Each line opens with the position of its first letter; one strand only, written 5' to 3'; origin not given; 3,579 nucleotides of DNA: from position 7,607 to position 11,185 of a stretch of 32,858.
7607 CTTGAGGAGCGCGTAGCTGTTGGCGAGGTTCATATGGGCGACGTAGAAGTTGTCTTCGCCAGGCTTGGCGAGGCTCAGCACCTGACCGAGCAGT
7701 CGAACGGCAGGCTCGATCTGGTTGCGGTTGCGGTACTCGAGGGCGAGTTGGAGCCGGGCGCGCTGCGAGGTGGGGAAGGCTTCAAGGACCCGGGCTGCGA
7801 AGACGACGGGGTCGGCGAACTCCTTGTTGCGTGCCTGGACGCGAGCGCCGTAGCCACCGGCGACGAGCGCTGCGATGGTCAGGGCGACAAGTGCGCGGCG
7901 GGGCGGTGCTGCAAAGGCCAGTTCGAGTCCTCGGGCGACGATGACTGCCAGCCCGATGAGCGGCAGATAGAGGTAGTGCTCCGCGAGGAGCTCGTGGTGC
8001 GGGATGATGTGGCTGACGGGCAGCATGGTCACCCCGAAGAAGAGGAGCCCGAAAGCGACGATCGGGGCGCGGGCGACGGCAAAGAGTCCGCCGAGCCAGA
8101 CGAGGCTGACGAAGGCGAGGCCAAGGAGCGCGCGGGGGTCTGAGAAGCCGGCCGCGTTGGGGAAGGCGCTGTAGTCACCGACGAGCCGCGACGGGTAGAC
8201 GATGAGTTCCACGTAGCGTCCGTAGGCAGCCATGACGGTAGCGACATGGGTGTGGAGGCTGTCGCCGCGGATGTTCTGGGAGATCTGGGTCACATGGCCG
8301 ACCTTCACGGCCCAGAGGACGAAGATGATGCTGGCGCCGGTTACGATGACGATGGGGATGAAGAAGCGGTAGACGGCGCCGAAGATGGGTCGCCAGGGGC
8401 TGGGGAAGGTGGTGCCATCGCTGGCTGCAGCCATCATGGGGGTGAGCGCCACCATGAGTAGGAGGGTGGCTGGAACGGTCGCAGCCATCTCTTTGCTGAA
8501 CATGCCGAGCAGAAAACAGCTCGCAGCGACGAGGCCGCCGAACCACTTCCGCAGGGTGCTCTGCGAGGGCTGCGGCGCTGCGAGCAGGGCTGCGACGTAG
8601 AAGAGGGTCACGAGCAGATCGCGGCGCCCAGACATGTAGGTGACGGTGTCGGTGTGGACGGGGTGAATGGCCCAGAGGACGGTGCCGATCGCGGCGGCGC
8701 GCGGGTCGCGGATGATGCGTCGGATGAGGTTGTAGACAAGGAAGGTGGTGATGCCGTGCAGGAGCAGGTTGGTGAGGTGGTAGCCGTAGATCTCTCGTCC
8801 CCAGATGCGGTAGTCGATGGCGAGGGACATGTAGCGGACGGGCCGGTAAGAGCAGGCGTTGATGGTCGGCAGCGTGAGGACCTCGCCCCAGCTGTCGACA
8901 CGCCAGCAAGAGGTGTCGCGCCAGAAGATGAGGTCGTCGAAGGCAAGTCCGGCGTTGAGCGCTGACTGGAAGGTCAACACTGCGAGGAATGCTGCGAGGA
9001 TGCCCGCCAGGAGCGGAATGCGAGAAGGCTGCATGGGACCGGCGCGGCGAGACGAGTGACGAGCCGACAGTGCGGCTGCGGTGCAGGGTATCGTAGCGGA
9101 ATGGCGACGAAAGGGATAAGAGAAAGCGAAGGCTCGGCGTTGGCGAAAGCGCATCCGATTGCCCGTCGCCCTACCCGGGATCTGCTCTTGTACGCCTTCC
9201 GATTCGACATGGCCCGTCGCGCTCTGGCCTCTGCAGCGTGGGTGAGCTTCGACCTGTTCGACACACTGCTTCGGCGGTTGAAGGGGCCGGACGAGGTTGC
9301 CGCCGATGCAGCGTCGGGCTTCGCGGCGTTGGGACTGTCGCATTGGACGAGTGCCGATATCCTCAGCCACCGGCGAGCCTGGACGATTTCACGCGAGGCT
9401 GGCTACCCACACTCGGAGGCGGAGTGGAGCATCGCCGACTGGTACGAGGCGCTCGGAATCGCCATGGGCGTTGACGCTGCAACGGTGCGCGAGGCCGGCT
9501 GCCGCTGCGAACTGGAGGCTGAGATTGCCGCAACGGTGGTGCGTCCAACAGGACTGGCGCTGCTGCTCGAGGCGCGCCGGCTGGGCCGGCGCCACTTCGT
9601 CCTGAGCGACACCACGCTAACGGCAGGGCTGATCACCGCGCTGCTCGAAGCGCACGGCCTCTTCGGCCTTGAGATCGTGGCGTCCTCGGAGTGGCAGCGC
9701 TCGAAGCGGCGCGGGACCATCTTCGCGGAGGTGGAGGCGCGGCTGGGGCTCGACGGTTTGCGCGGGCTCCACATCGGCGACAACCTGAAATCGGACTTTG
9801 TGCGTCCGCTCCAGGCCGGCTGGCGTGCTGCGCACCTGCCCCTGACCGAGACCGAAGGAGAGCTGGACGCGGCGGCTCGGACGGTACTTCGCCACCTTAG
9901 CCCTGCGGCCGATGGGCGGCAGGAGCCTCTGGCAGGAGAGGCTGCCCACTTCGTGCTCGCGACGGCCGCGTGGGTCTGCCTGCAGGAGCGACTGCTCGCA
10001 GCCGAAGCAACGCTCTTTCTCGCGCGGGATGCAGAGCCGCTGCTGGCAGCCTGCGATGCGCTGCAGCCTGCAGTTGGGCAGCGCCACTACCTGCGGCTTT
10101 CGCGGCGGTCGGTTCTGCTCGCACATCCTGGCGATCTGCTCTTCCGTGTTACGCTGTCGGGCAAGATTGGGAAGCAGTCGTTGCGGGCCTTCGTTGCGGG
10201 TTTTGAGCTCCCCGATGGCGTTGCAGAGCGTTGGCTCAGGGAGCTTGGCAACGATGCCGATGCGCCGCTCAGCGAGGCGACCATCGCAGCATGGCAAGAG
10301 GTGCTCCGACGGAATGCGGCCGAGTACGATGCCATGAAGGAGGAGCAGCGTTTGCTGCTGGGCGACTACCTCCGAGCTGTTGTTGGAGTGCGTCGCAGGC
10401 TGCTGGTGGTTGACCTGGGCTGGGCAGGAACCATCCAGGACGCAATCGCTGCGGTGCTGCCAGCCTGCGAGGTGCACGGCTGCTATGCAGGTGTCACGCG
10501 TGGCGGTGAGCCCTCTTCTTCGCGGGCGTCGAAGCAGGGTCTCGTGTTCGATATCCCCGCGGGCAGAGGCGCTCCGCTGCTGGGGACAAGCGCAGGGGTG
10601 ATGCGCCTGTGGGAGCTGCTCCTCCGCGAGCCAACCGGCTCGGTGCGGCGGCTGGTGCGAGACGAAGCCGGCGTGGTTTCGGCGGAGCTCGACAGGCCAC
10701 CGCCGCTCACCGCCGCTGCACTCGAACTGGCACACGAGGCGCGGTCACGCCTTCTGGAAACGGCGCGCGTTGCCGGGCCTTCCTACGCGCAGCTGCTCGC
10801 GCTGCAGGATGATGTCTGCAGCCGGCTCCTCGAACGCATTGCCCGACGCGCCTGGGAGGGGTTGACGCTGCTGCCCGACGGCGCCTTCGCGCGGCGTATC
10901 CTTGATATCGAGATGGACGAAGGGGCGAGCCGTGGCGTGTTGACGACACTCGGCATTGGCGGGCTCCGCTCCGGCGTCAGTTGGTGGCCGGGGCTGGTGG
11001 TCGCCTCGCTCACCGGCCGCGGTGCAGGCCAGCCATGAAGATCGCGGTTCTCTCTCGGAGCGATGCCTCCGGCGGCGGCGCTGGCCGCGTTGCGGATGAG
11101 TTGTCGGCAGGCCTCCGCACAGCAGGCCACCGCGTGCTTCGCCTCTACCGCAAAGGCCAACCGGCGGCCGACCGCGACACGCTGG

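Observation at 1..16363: GT-C-rich envelope glycosylation locus without canonical polysaccharide export or polymerase genes (candidate undescribed lipid-linked glycosylation system)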

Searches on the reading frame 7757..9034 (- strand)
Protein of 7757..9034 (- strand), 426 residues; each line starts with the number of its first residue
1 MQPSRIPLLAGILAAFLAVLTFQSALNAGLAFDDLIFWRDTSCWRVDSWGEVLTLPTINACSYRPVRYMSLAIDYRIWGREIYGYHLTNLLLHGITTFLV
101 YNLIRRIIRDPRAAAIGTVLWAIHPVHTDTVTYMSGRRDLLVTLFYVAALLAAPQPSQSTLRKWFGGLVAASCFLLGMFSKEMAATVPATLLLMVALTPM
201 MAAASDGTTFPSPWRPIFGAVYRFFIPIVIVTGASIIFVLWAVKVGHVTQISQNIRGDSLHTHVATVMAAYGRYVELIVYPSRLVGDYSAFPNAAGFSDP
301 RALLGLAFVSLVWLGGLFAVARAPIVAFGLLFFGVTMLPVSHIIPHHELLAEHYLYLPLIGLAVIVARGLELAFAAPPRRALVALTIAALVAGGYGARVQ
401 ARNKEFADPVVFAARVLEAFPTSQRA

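Call 12: search_solved_structures(query=window:7928-9034:-, max_evalue=10)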
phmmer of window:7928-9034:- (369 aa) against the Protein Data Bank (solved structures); distinct sequences matched with E-value up to 10: 0.

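Call 21: find_homologous_proteins(query=window:7757-9034:-)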
Query window:7757-9034:- (426 aa): 147 proteins with E <= 0.001 among 8000 candidates; the best 120 are listed.
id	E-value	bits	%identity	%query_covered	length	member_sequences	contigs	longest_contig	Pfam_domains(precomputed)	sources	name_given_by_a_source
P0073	3.1e-262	888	96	98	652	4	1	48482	PF14559.13,PF00515.35,PF13424.13,PF13432.13,PF13428.13,PF13181.13,PF07719.24,PF13174.13,PF13374.13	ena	-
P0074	1.3e-258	876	93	100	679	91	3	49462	PF13431.13,PF13176.13,PF13428.13,PF13374.13,PF07721.21,PF14559.13,PF00515.35,PF12895.14,PF13424.13,PF13432.13,PF13181.13,PF07719.24,PF13174.13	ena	-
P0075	5.5e-244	828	88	100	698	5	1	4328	PF13431.13,PF13176.13,PF13428.13,PF13374.13,PF14559.13,PF00515.35,PF12895.14,PF13424.13,PF13432.13,PF13181.13,PF07719.24,PF13174.13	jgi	jgi:tetratricopeptide (TPR) repeat protein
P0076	5.5e-242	821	85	100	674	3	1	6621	PF13431.13,PF13176.13,PF13428.13,PF13374.13,PF07721.21,PF14559.13,PF00515.35,PF12895.14,PF13424.13,PF13432.13,PF13181.13,PF07719.24,PF13174.13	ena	-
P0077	5.0e-237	805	84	100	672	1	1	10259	PF13431.13,PF13176.13,PF13428.13,PF13374.13,PF14559.13,PF00515.35,PF12895.14,PF13424.13,PF13432.13,PF13181.13,PF07719.24,PF13174.13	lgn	-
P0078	2.6e-236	802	83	100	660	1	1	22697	PF13431.13,PF13176.13,PF13428.13,PF13374.13,PF14559.13,PF00515.35,PF12895.14,PF13424.13,PF13432.13,PF13181.13,PF07719.24,PF13174.13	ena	-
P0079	3.6e-166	571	61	100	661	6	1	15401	PF14559.13,PF13431.13,PF13371.13,PF00515.35,PF13424.13,PF13432.13,PF13428.13,PF13181.13,PF07719.24,PF13174.13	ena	-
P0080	1.8e-103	365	44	95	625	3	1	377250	PF13431.13,PF23914.2,PF13176.13,PF13428.13,PF25064.2,PF14559.13,PF13371.13,PF00515.35,PF13424.13,PF13432.13,PF13181.13,PF07719.24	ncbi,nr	ncbi:MAG: tetratricopeptide repeat protein [Bradymonadales bacterium]|nr:tetratricopeptide repeat pr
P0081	2.4e-103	364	47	99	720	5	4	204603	PF14559.13,PF13431.13,PF23914.2,PF13414.13,PF13432.13,PF13428.13,PF07719.24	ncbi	-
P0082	8.3e-101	356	43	99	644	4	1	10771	PF13432.13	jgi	jgi:hypothetical protein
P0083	1.5e-97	345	44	100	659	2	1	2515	PF14559.13,PF13431.13,PF23914.2,PF13432.13,PF13428.13,PF07719.24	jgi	jgi:protein O-mannosyl-transferase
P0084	1.2e-89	319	43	95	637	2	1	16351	PF13431.13,PF23914.2,PF13414.13,PF13176.13,PF13428.13,PF13374.13,PF07721.21,PF14559.13,PF00515.35,PF13424.13,PF13432.13,PF13181.13,PF07719.24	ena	-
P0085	6.2e-88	314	42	99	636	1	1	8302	PF13431.13,PF23914.2,PF13414.13,PF13428.13,PF13374.13,PF14559.13,PF00515.35,PF12895.14,PF13424.13,PF13432.13,PF13181.13,PF14561.13,PF07719.24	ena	-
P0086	2.6e-86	308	44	97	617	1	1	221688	PF14559.13,PF13431.13,PF23914.2,PF12895.14,PF07719.24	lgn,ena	-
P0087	4.8e-86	307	42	96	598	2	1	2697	PF14559.13,PF13432.13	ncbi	-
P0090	3.8e-77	278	42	85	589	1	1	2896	PF14559.13,PF13424.13,PF13176.13,PF13428.13,PF07719.24,PF13231.13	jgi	jgi:tetratricopeptide (TPR) repeat protein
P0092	6.7e-65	238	39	100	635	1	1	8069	PF13428.13,PF13231.13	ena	-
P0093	1.3e-59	220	38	97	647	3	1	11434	PF13231.13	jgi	jgi:Tfp pilus assembly protein PilF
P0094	1.1e-54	204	34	96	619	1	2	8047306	PF14559.13,PF13431.13,PF13424.13,PF13432.13,PF13428.13,PF07719.24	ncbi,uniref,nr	ncbi:tetratricopeptide repeat protein [Persicimonas caeni]|uniref:Tetratricopeptide repeat protein n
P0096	1.8e-52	197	35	95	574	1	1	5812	PF14559.13,PF00515.35,PF13424.13,PF13432.13,PF13181.13,PF07719.24,PF13231.13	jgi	jgi:Tfp pilus assembly protein PilF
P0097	5.3e-52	195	32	100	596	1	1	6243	PF13431.13,PF13414.13,PF02366.25,PF13176.13,PF13428.13,PF13374.13,PF14559.13,PF13371.13,PF00515.35,PF12895.14,PF13424.13,PF21033.5,PF13432.13,PF13181.13,PF07719.24,PF13174.13,PF13231.13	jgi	jgi:Tfp pilus assembly protein PilF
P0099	5.1e-49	185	31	97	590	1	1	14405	PF13431.13,PF13414.13,PF13176.13,PF13428.13,PF13374.13,PF07721.21,PF14559.13,PF13371.13,PF00515.35,PF13424.13,PF21033.5,PF13432.13,PF13181.13,PF07719.24,PF13174.13,PF13231.13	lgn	-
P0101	4.5e-47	179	32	99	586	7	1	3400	PF13431.13,PF23914.2,PF13414.13,PF13428.13,PF13374.13,PF07721.21,PF14559.13,PF13371.13,PF00515.35,PF13424.13,PF13432.13,PF13181.13,PF07719.24,PF13231.13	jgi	jgi:Flp pilus assembly protein TadD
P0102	1.6e-46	177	34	100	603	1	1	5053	PF13431.13,PF13414.13,PF13176.13,PF13428.13,PF13374.13,PF07721.21,PF14559.13,PF00515.35,PF13424.13,PF13432.13,PF13181.13,PF07719.24,PF13174.13,PF13231.13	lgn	-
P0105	2.4e-45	173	32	95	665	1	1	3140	PF13431.13,PF23914.2,PF13414.13,PF02366.25,PF13176.13,PF13428.13,PF13374.13,PF07721.21,PF14559.13,PF13371.13,PF00515.35,PF12895.14,PF13424.13,PF13432.13,PF13181.13,PF07719.24,PF13174.13,PF13231.13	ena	-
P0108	2.8e-44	170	30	96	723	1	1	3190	PF25063.1,PF13431.13,PF23914.2,PF13414.13,PF13176.13,PF13428.13,PF25064.2,PF13374.13,PF14559.13,PF24575.2,PF13371.13,PF00515.35,PF13424.13,PF21033.5,PF13432.13,PF13181.13,PF07719.24,PF13174.13,PF13231.13,PF20308.5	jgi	jgi:tetratricopeptide (TPR) repeat protein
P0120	2.6e-42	163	35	80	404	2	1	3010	PF02366.25,PF08409.17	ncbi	-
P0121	4.3e-42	163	33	82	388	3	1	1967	PF13231.13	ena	-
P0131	1.6e-40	157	30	95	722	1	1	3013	PF25063.1,PF13431.13,PF23914.2,PF13414.13,PF13176.13,PF13428.13,PF14559.13,PF25068.3,PF13371.13,PF00515.35,PF13424.13,PF21033.5,PF13432.13,PF13181.13,PF07719.24,PF13174.13,PF13231.13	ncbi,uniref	ncbi:hypothetical protein ACFL27_27475 [candidate division CSSED10-310 bacterium]|uniref:Tetratricop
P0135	7.6e-39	152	30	97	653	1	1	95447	PF14559.13,PF13431.13,PF13414.13,PF13231.13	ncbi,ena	-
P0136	1.3e-36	144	30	95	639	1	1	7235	PF25063.1,PF13431.13,PF13414.13,PF08409.17,PF01535.27,PF13176.13,PF13428.13,PF13374.13,PF07721.21,PF14559.13,PF13371.13,PF00515.35,PF13424.13,PF21033.5,PF13432.13,PF13181.13,PF07719.24,PF13174.13,PF13231.13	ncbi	-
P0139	7.2e-36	142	34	83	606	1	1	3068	PF13431.13,PF23914.2,PF13414.13,PF02366.25,PF13176.13,PF13428.13,PF13374.13,PF14559.13,PF00515.35,PF13424.13,PF13432.13,PF13181.13,PF07719.24,PF13231.13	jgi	-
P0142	2.8e-33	134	35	73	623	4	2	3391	PF13431.13,PF13414.13,PF13176.13,PF13428.13,PF13374.13,PF14559.13,PF24575.2,PF00515.35,PF13424.13,PF13432.13,PF13181.13,PF07719.24,PF13231.13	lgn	-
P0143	7.5e-33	132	35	85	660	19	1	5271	PF13431.13,PF13414.13,PF08409.17,PF13176.13,PF13428.13,PF13374.13,PF07721.21,PF14559.13,PF00515.35,PF13424.13,PF13432.13,PF13181.13,PF07719.24,PF13231.13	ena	-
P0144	3.9e-32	130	33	84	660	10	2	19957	PF13431.13,PF23914.2,PF13414.13,PF13176.13,PF13428.13,PF13374.13,PF14559.13,PF13371.13,PF00515.35,PF12895.14,PF13424.13,PF13432.13,PF13181.13,PF07719.24,PF13231.13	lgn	-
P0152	6.9e-23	99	42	36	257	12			PF13231.13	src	-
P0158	1.9e-19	88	28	73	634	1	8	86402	PF13431.13,PF23914.2,PF13414.13,PF13176.13,PF13428.13,PF13374.13,PF14559.13,PF24575.2,PF13371.13,PF00515.35,PF12895.14,PF13424.13,PF21033.5,PF13432.13,PF13181.13,PF07719.24,PF13174.13,PF13231.13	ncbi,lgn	-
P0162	1.2e-18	85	28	86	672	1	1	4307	PF13431.13,PF23914.2,PF13414.13,PF08409.17,PF13176.13,PF13428.13,PF14559.13,PF13371.13,PF00515.35,PF13424.13,PF13432.13,PF13181.13,PF07719.24,PF13231.13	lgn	-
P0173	1.1e-16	79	27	84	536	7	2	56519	PF13431.13,PF13414.13,PF13176.13,PF13428.13,PF13374.13,PF14559.13,PF00515.35,PF13424.13,PF13432.13,PF13181.13,PF07719.24,PF13231.13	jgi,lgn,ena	jgi:tetratricopeptide (TPR) repeat protein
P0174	2.8e-16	78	29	78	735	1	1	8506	PF03704.24,PF13414.13,PF13374.13,PF07721.21,PF24575.2,PF00515.35,PF13424.13,PF14561.13,PF07719.24,PF13174.13,PF13231.13,PF20308.5,PF13431.13,PF23914.2,PF13176.13,PF13428.13,PF25064.2,PF14559.13,PF13371.13,PF12895.14,PF21033.5,PF13432.13,PF13181.13,PF10373.16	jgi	jgi:Flp pilus assembly protein TadD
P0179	1.5e-15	75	28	72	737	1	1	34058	PF03704.24,PF13414.13,PF13374.13,PF07721.21,PF24575.2,PF00515.35,PF13424.13,PF13429.13,PF14561.13,PF07719.24,PF13174.13,PF13231.13,PF20308.5,PF13431.13,PF23914.2,PF13176.13,PF13428.13,PF25064.2,PF14559.13,PF13371.13,PF12895.14,PF21033.5,PF13432.13,PF13181.13,PF10373.16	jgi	jgi:tetratricopeptide (TPR) repeat protein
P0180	4.4e-15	74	33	21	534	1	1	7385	PF14559.13,PF13432.13,PF13428.13,PF13181.13,PF07719.24,PF13231.13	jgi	jgi:tetratricopeptide (TPR) repeat protein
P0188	2.7e-12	64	28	71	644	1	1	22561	PF13431.13,PF23914.2,PF13414.13,PF13176.13,PF13428.13,PF13374.13,PF07721.21,PF14559.13,PF24575.2,PF00515.35,PF13424.13,PF13432.13,PF13181.13,PF07719.24,PF13174.13,PF13231.13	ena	-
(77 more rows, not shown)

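Call 41: find_encoding_contigs(protein=P0080, flank=10000, max_places=2)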
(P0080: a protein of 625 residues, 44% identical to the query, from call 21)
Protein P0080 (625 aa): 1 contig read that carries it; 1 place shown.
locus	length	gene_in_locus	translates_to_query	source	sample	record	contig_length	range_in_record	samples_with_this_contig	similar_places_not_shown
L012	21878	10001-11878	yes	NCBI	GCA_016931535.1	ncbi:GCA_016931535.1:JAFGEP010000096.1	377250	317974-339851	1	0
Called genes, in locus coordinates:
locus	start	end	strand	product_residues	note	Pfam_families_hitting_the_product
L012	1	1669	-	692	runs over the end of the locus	PF00009:GTP_EFTU, PF22042:EF-G_D2, PF03144:GTP_EFTU_D2 (weak), PF14492:EFG_III, PF03764:EFG_IV, PF00679:EFG_C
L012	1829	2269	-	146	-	PF13560:HTH_31, PF01381:HTH_3, PF12844:HTH_19 (weak)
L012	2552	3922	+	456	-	PF00772:DnaB, PF03796:DnaB_C, PF13481:AAA_25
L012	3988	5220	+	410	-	PF02517:Rce1-like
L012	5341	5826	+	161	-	PF03703:bPH_2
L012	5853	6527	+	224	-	-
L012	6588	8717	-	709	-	-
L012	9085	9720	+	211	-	PF13505:OMP_b-brl (weak)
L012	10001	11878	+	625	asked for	PF00515:TPR_1 (faint), PF07719:TPR_2 (faint), PF13176:TPR_7 (faint), PF13181:TPR_8 (faint), PF13424:TPR_12 (faint), PF13432:TPR_16 (weak), PF13371:TPR_9 (weak), PF23914:TPR_CcmH_CycH (weak), +4 more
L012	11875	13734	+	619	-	-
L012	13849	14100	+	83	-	-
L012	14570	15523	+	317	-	PF19300:BPD_transp_1_N (weak), PF00528:BPD_transp_1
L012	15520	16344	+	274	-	PF00528:BPD_transp_1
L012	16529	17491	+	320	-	-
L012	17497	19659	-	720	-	-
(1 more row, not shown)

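Call 75: search_protein_families(library=pfam, proteins=[window:7757-9034:-], max_evalue=10)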
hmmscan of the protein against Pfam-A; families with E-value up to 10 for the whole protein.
window:7757-9034:- (426 aa): 1 family
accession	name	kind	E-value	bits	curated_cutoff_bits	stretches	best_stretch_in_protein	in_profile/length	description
PF08409.16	TMTC_DUF1736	-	0.018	15.5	27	1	258-311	18-73/75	Protein O-mannosyl-transferase TMTC, DUF1736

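Call 83: find_encoding_contigs(protein=P0094, flank=10000, max_places=2)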
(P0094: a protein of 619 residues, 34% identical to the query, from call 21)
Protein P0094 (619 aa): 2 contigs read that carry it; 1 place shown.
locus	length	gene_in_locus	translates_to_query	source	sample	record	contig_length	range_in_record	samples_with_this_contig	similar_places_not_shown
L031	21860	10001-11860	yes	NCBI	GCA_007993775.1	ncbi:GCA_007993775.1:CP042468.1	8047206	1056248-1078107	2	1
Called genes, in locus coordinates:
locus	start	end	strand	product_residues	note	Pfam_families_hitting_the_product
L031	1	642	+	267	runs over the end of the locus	-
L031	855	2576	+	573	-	PF05157:MshEN, PF00437:T2SSE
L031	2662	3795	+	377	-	PF00437:T2SSE, PF25199:nSTAND_NTPase5 (faint)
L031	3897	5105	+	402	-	PF28597:T2SSF_N, PF00482:T2SSF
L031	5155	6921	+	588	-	PF25323:6TM_PilS, PF00989:PAS, PF08448:PAS_4, PF13426:PAS_9, PF00512:HisKA, PF02518:HATPase_c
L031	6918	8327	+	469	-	PF00072:Response_reg, PF00158:Sigma54_activat, PF14532:Sigma54_activ_2, PF07728:AAA_5, PF00004:AAA (faint), PF25601:AAA_lid_14, PF02954:HTH_8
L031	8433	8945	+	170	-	PF07963:N_methyl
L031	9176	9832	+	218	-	PF07963:N_methyl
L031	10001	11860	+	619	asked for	PF13432:TPR_16 (faint), PF13428:TPR_14 (faint), PF07719:TPR_2 (faint), PF13424:TPR_12 (faint), PF13431:TPR_17 (faint), PF14559:TPR_19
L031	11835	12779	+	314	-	-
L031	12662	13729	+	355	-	PF00005:ABC_tran, PF13304:AAA_21 (weak)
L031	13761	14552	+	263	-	PF12679:ABC2_membrane_2, PF12730:ABC2_membrane_4 (weak)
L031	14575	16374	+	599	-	-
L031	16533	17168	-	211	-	-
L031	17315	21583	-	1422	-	PF16313:DUF4953 (weak)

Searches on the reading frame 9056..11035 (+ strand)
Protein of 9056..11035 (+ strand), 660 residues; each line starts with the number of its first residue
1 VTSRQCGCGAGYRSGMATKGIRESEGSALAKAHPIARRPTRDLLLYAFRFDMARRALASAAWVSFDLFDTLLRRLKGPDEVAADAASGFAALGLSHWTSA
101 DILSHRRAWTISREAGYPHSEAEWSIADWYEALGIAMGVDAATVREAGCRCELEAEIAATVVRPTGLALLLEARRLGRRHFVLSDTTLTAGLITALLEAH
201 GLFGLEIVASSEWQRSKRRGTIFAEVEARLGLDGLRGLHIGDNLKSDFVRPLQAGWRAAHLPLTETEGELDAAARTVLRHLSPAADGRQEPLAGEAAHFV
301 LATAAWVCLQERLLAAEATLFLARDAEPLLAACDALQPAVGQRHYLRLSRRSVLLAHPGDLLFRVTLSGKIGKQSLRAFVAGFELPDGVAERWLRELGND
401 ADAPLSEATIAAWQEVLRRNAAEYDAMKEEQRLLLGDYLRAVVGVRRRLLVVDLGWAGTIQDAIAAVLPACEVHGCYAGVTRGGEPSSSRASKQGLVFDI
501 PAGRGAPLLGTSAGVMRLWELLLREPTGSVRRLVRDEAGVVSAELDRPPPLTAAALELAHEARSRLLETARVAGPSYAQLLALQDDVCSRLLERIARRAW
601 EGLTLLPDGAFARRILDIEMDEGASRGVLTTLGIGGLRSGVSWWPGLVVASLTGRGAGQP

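Call 6: search_protein_families(library=pfam, proteins=[window:9056-11035:+], max_evalue=0.01)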
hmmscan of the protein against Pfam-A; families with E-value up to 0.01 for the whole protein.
window:9056-11035:+ (660 aa): 1 family
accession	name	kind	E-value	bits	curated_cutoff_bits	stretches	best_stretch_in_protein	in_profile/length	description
PF00702.32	Hydrolase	-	5.8e-05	24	26.4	1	63-245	4-182/191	haloacid dehalogenase-like hydrolase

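Call 8: search_protein_families(library=ncbifam, proteins=[window:9056-11035:+], max_evalue=0.1)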
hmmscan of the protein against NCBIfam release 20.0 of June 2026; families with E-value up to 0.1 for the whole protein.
window:9056-11035:+ (660 aa): 3 families
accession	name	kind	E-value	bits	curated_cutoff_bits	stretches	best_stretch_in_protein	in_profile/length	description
TIGR02252.1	DREG-2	subfamily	0.00012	22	155.2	1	206-259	149-202/203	HAD hydrolase, REG-2-like, family IA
TIGR02253.1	CTE7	subfamily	0.0015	18.4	169.75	1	120-268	56-201/221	TIGR02253 family HAD-type hydrolase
TIGR01549.1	HAD-SF-IA-v1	subfamily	0.032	14.7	23.3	0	177-255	76-149/149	HAD-IA family hydrolase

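Call 75: search_protein_families(library=pfam, proteins=[window:9209-11035:+], max_evalue=10)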
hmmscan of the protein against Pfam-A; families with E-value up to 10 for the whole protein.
window:9209-11035:+ (609 aa): 1 family
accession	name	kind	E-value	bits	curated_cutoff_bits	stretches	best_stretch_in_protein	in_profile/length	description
PF00702.32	Hydrolase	-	4.8e-05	24.3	26.4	1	12-194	4-182/191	haloacid dehalogenase-like hydrolase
